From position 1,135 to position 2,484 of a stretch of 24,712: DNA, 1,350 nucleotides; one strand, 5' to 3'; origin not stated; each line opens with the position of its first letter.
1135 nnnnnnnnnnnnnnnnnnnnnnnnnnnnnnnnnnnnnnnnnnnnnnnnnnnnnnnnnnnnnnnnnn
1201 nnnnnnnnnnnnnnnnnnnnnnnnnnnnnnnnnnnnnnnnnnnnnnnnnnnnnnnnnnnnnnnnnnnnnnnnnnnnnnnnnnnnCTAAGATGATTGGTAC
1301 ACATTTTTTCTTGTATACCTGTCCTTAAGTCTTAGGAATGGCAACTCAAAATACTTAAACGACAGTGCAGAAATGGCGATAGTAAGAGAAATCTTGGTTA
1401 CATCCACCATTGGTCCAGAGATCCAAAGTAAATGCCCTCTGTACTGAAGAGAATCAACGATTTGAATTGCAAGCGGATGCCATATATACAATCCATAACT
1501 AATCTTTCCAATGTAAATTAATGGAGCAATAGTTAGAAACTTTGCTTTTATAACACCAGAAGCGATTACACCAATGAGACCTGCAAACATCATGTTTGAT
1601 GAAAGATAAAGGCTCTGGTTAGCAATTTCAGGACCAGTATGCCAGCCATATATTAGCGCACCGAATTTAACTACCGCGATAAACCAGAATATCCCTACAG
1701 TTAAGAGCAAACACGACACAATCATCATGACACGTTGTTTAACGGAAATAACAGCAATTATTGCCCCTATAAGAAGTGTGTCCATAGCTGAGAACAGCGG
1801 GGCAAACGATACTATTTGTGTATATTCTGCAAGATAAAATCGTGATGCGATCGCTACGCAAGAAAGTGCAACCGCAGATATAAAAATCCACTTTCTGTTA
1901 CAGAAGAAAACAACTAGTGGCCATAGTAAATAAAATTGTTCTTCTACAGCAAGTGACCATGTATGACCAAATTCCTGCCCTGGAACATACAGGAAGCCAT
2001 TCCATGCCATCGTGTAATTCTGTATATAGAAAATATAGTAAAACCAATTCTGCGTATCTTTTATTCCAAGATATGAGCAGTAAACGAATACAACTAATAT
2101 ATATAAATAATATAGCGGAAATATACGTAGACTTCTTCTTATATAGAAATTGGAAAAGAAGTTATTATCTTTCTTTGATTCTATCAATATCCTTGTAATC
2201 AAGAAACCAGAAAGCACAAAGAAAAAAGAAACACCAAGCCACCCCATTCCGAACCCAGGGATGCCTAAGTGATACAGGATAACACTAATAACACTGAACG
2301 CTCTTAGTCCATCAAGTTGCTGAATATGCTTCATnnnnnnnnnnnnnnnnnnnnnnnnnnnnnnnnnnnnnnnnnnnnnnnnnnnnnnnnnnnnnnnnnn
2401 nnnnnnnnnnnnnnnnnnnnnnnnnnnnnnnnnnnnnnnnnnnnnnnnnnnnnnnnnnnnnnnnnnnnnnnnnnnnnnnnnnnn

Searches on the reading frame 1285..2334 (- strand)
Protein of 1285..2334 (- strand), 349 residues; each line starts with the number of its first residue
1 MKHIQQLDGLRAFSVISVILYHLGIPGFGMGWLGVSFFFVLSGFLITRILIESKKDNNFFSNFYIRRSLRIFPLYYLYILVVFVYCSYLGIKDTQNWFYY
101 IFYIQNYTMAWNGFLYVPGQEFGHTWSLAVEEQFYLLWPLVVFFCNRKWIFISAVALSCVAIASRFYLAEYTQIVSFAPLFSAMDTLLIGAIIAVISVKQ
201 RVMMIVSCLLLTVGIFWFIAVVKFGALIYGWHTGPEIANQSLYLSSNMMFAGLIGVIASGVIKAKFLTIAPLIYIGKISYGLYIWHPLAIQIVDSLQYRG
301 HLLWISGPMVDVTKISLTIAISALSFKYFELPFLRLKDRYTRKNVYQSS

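Call 20: search_protein_families(library=pfam, proteins=[window:1285-2334:-])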
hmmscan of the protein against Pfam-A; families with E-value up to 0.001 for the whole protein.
window:1285-2334:- (349 aa): 1 family
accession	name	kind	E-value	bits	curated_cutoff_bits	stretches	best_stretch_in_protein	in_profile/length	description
PF01757.29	Acyl_transf_3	-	3.1e-24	86.1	31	1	5-324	2-323/326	Acyltransferase domain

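Call 21: find_related_loci(query=window:1288-2334:-, collection=genome_contigs, flank=10000)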
Query window:1288-2334:- (349 aa) in genome_contigs; peptide patterns used: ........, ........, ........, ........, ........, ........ (x = any residue, [..] = any of these).
93 stretches matched a pattern; 3 encode a relative of the query (tblastn E <= 1e-3); 3 distinct loci.
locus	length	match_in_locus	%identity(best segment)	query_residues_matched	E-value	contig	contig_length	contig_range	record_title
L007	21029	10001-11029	85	1-343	0e+0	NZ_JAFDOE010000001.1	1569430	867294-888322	Citrobacter sp. FP75 contig1, whole genome shotgun sequence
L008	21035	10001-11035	27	7-344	2e-20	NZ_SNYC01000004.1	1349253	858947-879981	Pedobacter metabolipauper strain DSM 19035 Ga0074839_102, whole genome shotgun sequence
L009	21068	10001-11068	26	1-339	8e-13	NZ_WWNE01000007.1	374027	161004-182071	Acidiluteibacter ferrifornacis strain S-15 scaffold7, whole genome shotgun sequence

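Call 24: find_encoding_contigs(protein=window:1285-2334:-, flank=10000, max_places=10)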
Protein window:1285-2334:- (349 aa): 24 contigs read that carry it; 10 places shown.
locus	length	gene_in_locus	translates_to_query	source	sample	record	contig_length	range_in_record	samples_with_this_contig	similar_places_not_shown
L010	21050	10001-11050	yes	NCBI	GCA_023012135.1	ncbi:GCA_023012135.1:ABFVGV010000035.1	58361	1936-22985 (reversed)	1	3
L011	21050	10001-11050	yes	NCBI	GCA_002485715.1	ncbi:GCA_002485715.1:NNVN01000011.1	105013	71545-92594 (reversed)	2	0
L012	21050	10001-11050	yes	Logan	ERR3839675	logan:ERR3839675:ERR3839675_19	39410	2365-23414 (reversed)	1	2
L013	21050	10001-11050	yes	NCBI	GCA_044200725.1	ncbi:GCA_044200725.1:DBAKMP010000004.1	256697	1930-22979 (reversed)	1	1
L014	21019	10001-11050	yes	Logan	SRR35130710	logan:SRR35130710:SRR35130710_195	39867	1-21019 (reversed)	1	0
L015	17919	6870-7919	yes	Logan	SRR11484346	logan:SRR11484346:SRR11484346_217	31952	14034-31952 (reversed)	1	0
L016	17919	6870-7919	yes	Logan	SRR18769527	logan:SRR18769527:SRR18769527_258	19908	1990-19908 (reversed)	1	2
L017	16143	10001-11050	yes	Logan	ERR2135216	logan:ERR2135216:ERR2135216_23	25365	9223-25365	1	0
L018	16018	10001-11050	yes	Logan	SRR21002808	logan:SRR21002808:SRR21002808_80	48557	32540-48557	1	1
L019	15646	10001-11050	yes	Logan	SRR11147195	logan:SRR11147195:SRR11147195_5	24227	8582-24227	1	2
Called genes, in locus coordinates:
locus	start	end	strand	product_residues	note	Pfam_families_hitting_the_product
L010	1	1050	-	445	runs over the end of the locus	PF02447:GntP_permease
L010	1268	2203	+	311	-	PF00126:HTH_1, PF03466:LysR_substrate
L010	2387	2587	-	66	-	-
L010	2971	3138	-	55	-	-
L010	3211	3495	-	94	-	-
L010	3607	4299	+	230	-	PF25688:P22_gp7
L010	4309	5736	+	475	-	PF16928:Inj_translocase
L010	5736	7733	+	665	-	PF26808:Phage_P22_gp16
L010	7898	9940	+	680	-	PF09008:Head_binding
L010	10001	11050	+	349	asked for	PF01757:Acyl_transf_3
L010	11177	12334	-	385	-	PF13356:Arm-DNA-bind_3, PF14659:Phage_int_SAM_3 (weak), PF22022:Phage_int_M, PF00589:Phage_integrase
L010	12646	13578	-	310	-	PF01226:Form_Nir_trans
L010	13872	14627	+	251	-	PF04333:MlaA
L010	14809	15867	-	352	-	-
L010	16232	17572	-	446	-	PF03349:Toluene_X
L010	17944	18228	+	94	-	PF04175:DUF406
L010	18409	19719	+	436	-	PF00108:Thiolase_N, PF02803:Thiolase_C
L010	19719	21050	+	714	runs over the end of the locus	PF00378:ECH_1, PF16113:ECH_2, PF02737:3HCDH_N, PF00725:3HCDH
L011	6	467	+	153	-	PF11650:P22_Tail-4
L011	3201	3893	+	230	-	PF25688:P22_gp7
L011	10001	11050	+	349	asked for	PF01757:Acyl_transf_3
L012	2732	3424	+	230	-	PF25688:P22_gp7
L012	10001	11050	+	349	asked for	PF01757:Acyl_transf_3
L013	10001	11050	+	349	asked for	PF01757:Acyl_transf_3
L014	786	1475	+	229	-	PF25688:P22_gp7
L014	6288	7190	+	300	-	PF10547:P22_AR_N, PF10548:P22_AR_C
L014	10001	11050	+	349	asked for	PF01757:Acyl_transf_3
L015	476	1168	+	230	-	PF25688:P22_gp7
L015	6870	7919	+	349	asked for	PF01757:Acyl_transf_3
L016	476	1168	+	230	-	PF25688:P22_gp7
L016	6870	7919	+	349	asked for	PF01757:Acyl_transf_3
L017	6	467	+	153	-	PF11650:P22_Tail-4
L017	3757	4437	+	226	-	PF25688:P22_gp7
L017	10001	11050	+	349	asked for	PF01757:Acyl_transf_3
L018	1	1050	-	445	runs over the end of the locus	PF02447:GntP_permease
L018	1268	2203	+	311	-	PF00126:HTH_1, PF03466:LysR_substrate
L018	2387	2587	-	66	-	-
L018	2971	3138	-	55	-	-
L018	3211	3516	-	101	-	-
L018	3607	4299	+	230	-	PF25688:P22_gp7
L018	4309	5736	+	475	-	PF16928:Inj_translocase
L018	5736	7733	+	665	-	PF26808:Phage_P22_gp16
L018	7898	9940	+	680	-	PF09008:Head_binding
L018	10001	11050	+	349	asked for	PF01757:Acyl_transf_3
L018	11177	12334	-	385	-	PF13356:Arm-DNA-bind_3, PF14659:Phage_int_SAM_3 (weak), PF22022:Phage_int_M, PF00589:Phage_integrase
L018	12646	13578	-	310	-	PF01226:Form_Nir_trans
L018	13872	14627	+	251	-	PF04333:MlaA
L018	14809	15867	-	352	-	-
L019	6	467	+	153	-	PF11650:P22_Tail-4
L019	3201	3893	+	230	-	PF25688:P22_gp7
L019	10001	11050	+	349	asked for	PF01757:Acyl_transf_3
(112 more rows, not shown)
